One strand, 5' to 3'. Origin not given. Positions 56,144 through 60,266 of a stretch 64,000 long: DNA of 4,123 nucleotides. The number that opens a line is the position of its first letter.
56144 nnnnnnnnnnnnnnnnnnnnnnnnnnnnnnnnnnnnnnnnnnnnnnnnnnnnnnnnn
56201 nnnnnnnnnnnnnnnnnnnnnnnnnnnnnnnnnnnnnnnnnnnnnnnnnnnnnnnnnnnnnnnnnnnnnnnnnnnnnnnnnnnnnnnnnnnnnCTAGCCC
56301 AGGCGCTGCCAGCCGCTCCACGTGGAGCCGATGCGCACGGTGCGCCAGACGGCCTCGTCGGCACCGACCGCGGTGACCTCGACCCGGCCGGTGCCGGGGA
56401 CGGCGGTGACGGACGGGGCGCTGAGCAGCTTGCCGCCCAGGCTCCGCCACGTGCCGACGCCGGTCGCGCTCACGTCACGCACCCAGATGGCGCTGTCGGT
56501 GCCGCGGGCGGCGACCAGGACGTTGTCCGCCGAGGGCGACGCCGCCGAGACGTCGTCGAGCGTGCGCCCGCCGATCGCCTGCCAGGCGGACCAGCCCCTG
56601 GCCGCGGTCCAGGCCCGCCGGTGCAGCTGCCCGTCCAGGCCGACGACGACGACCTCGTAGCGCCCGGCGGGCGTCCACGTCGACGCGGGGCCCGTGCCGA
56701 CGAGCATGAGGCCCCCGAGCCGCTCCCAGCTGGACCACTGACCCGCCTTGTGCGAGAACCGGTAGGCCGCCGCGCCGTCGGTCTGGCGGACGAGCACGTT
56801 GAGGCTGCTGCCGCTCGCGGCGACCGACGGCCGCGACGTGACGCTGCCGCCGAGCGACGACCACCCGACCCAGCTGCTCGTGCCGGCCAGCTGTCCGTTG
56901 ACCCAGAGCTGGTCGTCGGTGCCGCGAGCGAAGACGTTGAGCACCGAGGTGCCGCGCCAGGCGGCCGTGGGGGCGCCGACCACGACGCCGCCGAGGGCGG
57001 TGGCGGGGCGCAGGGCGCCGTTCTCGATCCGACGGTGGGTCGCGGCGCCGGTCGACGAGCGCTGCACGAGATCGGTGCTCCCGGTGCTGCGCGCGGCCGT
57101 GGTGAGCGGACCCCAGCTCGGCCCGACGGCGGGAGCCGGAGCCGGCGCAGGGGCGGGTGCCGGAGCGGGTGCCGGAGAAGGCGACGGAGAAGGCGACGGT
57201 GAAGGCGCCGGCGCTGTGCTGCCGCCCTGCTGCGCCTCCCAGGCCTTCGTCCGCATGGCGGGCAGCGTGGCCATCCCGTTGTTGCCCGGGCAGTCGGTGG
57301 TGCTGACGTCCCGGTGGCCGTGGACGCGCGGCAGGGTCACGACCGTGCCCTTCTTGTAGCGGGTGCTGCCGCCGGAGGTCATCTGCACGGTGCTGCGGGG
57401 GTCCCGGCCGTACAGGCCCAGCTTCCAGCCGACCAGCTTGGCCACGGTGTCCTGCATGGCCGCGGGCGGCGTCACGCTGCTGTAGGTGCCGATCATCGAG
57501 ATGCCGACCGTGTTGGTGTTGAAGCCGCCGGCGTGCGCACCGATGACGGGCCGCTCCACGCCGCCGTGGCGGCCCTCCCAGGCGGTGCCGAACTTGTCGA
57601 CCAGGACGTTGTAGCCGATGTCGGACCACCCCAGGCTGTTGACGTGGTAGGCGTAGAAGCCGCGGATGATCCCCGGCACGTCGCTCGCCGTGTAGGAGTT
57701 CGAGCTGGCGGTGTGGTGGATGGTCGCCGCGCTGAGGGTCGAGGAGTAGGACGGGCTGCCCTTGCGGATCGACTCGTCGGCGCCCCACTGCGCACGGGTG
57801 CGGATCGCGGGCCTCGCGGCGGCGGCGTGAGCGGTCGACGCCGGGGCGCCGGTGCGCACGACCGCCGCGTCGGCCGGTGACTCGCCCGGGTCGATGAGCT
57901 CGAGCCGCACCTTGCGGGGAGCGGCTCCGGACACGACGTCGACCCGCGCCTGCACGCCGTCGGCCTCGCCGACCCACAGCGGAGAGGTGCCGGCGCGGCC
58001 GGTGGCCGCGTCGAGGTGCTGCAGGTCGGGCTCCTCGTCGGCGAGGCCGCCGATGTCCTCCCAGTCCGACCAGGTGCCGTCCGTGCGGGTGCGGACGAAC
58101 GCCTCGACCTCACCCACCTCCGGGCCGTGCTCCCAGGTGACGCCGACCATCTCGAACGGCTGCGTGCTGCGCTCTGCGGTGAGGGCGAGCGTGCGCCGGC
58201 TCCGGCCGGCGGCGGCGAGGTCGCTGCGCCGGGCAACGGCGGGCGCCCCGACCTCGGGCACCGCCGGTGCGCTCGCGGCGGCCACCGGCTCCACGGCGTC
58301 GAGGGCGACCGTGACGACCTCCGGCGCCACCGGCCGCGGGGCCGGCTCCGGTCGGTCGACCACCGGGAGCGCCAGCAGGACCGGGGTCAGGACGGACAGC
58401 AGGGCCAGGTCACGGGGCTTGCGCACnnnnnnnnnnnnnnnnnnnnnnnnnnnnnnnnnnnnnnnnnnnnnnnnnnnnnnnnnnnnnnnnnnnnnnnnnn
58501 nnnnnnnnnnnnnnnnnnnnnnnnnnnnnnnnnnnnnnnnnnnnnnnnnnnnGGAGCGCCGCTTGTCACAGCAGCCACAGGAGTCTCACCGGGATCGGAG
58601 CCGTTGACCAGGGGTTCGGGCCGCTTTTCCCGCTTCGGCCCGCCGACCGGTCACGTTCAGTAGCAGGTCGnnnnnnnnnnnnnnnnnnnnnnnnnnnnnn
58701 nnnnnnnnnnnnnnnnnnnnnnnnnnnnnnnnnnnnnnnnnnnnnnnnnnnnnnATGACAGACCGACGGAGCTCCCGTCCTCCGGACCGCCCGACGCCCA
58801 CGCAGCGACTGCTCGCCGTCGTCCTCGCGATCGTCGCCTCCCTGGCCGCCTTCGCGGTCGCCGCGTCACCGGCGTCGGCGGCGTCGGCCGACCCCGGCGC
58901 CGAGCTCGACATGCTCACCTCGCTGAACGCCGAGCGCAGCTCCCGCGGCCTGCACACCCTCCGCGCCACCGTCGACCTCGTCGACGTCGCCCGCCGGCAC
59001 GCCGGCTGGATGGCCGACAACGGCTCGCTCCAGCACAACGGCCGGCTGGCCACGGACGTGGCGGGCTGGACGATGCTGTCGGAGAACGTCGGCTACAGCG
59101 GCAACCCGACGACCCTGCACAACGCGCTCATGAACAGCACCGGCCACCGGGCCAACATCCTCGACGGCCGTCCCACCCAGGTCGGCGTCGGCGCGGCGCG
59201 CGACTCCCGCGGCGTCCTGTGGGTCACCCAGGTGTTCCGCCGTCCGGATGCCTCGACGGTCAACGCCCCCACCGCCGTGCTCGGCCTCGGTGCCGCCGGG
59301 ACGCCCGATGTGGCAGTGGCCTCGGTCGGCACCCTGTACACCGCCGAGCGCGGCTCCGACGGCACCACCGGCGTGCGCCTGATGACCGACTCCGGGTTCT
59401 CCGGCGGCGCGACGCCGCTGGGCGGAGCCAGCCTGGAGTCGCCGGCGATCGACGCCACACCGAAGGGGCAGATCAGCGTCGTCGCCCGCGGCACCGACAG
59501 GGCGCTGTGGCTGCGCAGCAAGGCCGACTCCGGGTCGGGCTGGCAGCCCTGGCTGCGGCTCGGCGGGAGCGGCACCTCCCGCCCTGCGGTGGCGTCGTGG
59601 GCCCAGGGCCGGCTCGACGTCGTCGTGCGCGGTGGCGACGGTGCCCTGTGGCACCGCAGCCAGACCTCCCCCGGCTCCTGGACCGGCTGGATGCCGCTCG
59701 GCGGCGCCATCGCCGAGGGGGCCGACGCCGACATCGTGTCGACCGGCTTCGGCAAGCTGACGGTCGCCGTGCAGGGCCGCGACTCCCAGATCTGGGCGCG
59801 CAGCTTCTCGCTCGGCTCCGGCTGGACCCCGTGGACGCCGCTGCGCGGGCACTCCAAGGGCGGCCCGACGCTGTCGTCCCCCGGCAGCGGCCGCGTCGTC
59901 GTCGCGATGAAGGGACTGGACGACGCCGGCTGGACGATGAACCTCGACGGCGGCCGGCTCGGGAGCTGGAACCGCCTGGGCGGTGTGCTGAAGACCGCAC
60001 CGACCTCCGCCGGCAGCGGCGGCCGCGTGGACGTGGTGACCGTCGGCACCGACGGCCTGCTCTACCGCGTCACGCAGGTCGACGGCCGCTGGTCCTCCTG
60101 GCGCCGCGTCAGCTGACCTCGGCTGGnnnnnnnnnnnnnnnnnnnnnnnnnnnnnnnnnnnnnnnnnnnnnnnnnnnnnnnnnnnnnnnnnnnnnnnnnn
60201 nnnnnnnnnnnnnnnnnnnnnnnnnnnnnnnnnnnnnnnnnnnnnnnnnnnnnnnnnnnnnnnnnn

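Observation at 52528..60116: Four adjacent secreted cell-wall-enzyme domains, each fused to the same C-terminal Trp-rich beta-propeller repeat module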

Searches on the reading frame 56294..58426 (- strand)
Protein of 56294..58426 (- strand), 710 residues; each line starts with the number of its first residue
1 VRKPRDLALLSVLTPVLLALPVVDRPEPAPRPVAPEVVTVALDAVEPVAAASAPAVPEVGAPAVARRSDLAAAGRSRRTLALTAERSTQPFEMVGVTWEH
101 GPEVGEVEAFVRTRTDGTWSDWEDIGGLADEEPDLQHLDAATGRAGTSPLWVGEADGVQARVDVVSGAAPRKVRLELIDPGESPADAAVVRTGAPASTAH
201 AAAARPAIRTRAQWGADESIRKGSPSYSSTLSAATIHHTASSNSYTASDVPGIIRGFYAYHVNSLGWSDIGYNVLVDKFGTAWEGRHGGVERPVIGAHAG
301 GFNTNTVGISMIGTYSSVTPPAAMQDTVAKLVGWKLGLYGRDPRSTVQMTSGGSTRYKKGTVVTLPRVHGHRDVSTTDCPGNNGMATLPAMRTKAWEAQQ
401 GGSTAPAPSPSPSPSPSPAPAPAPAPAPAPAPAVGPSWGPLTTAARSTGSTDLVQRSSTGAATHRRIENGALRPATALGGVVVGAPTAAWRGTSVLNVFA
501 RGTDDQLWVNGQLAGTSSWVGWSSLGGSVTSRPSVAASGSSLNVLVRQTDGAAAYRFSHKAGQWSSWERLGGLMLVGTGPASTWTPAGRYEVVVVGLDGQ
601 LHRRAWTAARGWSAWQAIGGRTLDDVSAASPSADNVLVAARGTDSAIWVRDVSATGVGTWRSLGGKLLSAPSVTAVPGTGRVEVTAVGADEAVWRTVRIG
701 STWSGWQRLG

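Call 3: search_protein_families(library=pfam, proteins=[window:56294-58426:-], max_evalue=0.01)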
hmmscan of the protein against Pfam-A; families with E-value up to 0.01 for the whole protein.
window:56294-58426:- (710 aa): 1 family
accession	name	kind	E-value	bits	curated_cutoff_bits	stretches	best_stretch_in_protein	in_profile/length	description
PF01510.30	Amidase_2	-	6.4e-15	56.1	26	1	232-382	6-131/131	N-acetylmuramoyl-L-alanine amidase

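Call 4: search_protein_families(library=ncbifam, proteins=[window:56294-58426:-], max_evalue=0.01)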
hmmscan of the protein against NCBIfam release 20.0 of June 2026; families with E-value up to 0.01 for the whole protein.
window:56294-58426:- (710 aa): 1 family
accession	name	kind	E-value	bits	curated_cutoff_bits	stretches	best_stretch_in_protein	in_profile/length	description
NF033930.1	pneumo_PspA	exception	0.0036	16.1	850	1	403-526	360-478/659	pneumococcal surface protein A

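Call 9: search_solved_structures(query=window:56294-58426:-, max_evalue=1)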
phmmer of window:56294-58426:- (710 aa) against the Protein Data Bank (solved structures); distinct sequences matched with E-value up to 1: 49.
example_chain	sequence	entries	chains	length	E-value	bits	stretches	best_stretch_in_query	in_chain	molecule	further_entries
5mxe_A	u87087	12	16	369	6.4e-37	130.8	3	496-710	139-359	Photorhabdus asymbiotica lectin PHL | lectin PHL | Photorhabdus asymbitoca lectin PHL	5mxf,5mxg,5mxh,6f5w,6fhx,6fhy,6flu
8q83_A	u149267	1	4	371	2.3e-34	122.3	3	496-710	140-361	Photorhabdus luminescens subsp. laumondii TTO1 complete genome segment 3/17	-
6rfz_A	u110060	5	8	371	1e-33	120.2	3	496-708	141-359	lectin PLL2 from Photorhabdus laumondii | Photorhabdus luminescens subsp. laumondii TTO1 complete genome segment 3/17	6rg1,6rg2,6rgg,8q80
8q82_A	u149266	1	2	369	4.1e-33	118.2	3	496-709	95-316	Photorhabdus luminescens subsp. laumondii TTO1 complete genome segment 3/17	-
6t96_A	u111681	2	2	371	8.5e-32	113.8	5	496-575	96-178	Lectin PLL3 | Photorhabdus luminescens subsp. laumondii TTO1 complete genome segment 3/17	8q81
5c9o_A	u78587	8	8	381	1.3e-29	106.6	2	474-709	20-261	PLL lectin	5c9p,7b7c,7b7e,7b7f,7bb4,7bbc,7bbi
5c9l_A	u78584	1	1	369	1.4e-29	106.5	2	475-709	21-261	PLL lectin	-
8q7u_A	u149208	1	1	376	1.6e-29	106.3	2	475-708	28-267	Photorhabdus luminescens subsp. laumondii TTO1 complete genome segment 3/17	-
4z8i_A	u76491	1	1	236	4.9e-15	58.4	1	200-336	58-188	peptidoglycan recognition protein 3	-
4zxm_A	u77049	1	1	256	8.5e-15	57.6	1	199-335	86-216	PGRP domain of peptidoglycan recognition protein 3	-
2r2k_A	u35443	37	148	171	7.1e-13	51.3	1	232-326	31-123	Peptidoglycan recognition protein | Peptidoglycan recognition protein 1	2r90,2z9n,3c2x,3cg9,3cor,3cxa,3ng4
6a89_A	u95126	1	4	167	7.1e-13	51.3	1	233-325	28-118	Peptidoglycan recognition protein 1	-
27aa_A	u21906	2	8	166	7.3e-13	51.2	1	233-325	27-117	Peptidoglycan recognition protein 1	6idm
2f2l_X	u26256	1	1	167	1.3e-12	50.5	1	212-321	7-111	Peptidoglycan recognition protein-LC isoform LCx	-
7nsx_AAA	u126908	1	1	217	2.2e-12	49.7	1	205-432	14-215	Isoform A of Peptidoglycan-recognition protein LB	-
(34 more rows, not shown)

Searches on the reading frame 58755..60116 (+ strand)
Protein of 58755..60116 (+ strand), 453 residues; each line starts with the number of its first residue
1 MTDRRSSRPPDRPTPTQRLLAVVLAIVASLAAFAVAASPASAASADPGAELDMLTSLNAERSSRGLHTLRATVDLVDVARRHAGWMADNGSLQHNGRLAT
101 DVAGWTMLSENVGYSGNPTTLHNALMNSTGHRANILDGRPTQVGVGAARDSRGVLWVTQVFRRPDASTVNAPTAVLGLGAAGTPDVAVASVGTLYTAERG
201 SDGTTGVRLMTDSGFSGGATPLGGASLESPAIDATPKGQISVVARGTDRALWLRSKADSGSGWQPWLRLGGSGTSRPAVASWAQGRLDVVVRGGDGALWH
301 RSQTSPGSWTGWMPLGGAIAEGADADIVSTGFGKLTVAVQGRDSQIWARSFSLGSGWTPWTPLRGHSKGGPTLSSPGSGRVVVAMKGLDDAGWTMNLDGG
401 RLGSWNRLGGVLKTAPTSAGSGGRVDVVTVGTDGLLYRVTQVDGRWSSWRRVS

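Call 3: search_protein_families(library=pfam, proteins=[window:58755-60116:+], max_evalue=0.01)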
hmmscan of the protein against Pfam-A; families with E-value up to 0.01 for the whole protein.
window:58755-60116:+ (453 aa): 1 family
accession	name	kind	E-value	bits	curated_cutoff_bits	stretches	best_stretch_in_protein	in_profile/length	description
PF00188.32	CAP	-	4.5e-12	47.3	21.1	1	56-161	3-117/117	Cysteine-rich secretory protein family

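Call 4: search_protein_families(library=ncbifam, proteins=[window:58755-60116:+], max_evalue=0.01)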
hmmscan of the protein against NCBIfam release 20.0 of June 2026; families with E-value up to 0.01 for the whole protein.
window:58755-60116:+ (453 aa): 3 families
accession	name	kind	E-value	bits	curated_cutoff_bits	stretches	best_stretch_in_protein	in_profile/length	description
TIGR02909.1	spore_YkwD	subfamily_domain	5.8e-16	58.6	171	1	50-161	5-125/127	uncharacterized protein, YkwD family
NF052350.1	CV39L_fam_lectin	equivalog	1.6e-10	40.6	350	2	228-361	138-280/334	CV39L family lectin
NF052539.1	DivAsocLipDalA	equivalog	0.0075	16.1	200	0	50-160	48-167/169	divisome-associated lipoprotein DalA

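Call 6: search_solved_structures(query=window:58755-60116:+, max_evalue=1, show_alignments=2)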
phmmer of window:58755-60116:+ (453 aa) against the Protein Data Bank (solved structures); distinct sequences matched with E-value up to 1: 12.
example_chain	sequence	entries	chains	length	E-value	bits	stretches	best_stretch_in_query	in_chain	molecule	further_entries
6rfz_A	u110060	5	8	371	3.6e-70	240.1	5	223-321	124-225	lectin PLL2 from Photorhabdus laumondii | Photorhabdus luminescens subsp. laumondii TTO1 complete genome segment 3/17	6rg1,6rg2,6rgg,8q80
5mxe_A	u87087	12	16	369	5.3e-59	203.3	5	229-319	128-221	Photorhabdus asymbiotica lectin PHL | lectin PHL | Photorhabdus asymbitoca lectin PHL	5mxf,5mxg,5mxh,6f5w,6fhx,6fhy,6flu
5c9l_A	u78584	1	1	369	4.1e-54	187.2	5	229-322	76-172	PLL lectin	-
8q83_A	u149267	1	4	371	4.8e-54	186.9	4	222-320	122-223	Photorhabdus luminescens subsp. laumondii TTO1 complete genome segment 3/17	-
5c9o_A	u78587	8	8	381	2.8e-52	181.1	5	229-322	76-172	PLL lectin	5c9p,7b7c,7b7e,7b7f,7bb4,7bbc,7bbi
8q82_A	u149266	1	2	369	1.4e-51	178.8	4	223-319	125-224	Photorhabdus luminescens subsp. laumondii TTO1 complete genome segment 3/17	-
6t96_A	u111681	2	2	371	3.4e-47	164.4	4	236-320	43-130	Lectin PLL3 | Photorhabdus luminescens subsp. laumondii TTO1 complete genome segment 3/17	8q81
8q7u_A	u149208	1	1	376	5.8e-40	140.5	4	228-319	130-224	Photorhabdus luminescens subsp. laumondii TTO1 complete genome segment 3/17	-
4h0a_A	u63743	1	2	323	0.0071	18.3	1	47-156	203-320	Uncharacterized protein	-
3ozu_A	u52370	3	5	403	0.064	15.1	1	272-315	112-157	Flavohemoprotein | Flavohemoglobin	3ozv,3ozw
1cqx_A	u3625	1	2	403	0.064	15.1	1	272-315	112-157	FLAVOHEMOPROTEIN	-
4ifa_A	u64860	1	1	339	0.15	13.8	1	57-147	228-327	Extracellular protein containing a SCP domain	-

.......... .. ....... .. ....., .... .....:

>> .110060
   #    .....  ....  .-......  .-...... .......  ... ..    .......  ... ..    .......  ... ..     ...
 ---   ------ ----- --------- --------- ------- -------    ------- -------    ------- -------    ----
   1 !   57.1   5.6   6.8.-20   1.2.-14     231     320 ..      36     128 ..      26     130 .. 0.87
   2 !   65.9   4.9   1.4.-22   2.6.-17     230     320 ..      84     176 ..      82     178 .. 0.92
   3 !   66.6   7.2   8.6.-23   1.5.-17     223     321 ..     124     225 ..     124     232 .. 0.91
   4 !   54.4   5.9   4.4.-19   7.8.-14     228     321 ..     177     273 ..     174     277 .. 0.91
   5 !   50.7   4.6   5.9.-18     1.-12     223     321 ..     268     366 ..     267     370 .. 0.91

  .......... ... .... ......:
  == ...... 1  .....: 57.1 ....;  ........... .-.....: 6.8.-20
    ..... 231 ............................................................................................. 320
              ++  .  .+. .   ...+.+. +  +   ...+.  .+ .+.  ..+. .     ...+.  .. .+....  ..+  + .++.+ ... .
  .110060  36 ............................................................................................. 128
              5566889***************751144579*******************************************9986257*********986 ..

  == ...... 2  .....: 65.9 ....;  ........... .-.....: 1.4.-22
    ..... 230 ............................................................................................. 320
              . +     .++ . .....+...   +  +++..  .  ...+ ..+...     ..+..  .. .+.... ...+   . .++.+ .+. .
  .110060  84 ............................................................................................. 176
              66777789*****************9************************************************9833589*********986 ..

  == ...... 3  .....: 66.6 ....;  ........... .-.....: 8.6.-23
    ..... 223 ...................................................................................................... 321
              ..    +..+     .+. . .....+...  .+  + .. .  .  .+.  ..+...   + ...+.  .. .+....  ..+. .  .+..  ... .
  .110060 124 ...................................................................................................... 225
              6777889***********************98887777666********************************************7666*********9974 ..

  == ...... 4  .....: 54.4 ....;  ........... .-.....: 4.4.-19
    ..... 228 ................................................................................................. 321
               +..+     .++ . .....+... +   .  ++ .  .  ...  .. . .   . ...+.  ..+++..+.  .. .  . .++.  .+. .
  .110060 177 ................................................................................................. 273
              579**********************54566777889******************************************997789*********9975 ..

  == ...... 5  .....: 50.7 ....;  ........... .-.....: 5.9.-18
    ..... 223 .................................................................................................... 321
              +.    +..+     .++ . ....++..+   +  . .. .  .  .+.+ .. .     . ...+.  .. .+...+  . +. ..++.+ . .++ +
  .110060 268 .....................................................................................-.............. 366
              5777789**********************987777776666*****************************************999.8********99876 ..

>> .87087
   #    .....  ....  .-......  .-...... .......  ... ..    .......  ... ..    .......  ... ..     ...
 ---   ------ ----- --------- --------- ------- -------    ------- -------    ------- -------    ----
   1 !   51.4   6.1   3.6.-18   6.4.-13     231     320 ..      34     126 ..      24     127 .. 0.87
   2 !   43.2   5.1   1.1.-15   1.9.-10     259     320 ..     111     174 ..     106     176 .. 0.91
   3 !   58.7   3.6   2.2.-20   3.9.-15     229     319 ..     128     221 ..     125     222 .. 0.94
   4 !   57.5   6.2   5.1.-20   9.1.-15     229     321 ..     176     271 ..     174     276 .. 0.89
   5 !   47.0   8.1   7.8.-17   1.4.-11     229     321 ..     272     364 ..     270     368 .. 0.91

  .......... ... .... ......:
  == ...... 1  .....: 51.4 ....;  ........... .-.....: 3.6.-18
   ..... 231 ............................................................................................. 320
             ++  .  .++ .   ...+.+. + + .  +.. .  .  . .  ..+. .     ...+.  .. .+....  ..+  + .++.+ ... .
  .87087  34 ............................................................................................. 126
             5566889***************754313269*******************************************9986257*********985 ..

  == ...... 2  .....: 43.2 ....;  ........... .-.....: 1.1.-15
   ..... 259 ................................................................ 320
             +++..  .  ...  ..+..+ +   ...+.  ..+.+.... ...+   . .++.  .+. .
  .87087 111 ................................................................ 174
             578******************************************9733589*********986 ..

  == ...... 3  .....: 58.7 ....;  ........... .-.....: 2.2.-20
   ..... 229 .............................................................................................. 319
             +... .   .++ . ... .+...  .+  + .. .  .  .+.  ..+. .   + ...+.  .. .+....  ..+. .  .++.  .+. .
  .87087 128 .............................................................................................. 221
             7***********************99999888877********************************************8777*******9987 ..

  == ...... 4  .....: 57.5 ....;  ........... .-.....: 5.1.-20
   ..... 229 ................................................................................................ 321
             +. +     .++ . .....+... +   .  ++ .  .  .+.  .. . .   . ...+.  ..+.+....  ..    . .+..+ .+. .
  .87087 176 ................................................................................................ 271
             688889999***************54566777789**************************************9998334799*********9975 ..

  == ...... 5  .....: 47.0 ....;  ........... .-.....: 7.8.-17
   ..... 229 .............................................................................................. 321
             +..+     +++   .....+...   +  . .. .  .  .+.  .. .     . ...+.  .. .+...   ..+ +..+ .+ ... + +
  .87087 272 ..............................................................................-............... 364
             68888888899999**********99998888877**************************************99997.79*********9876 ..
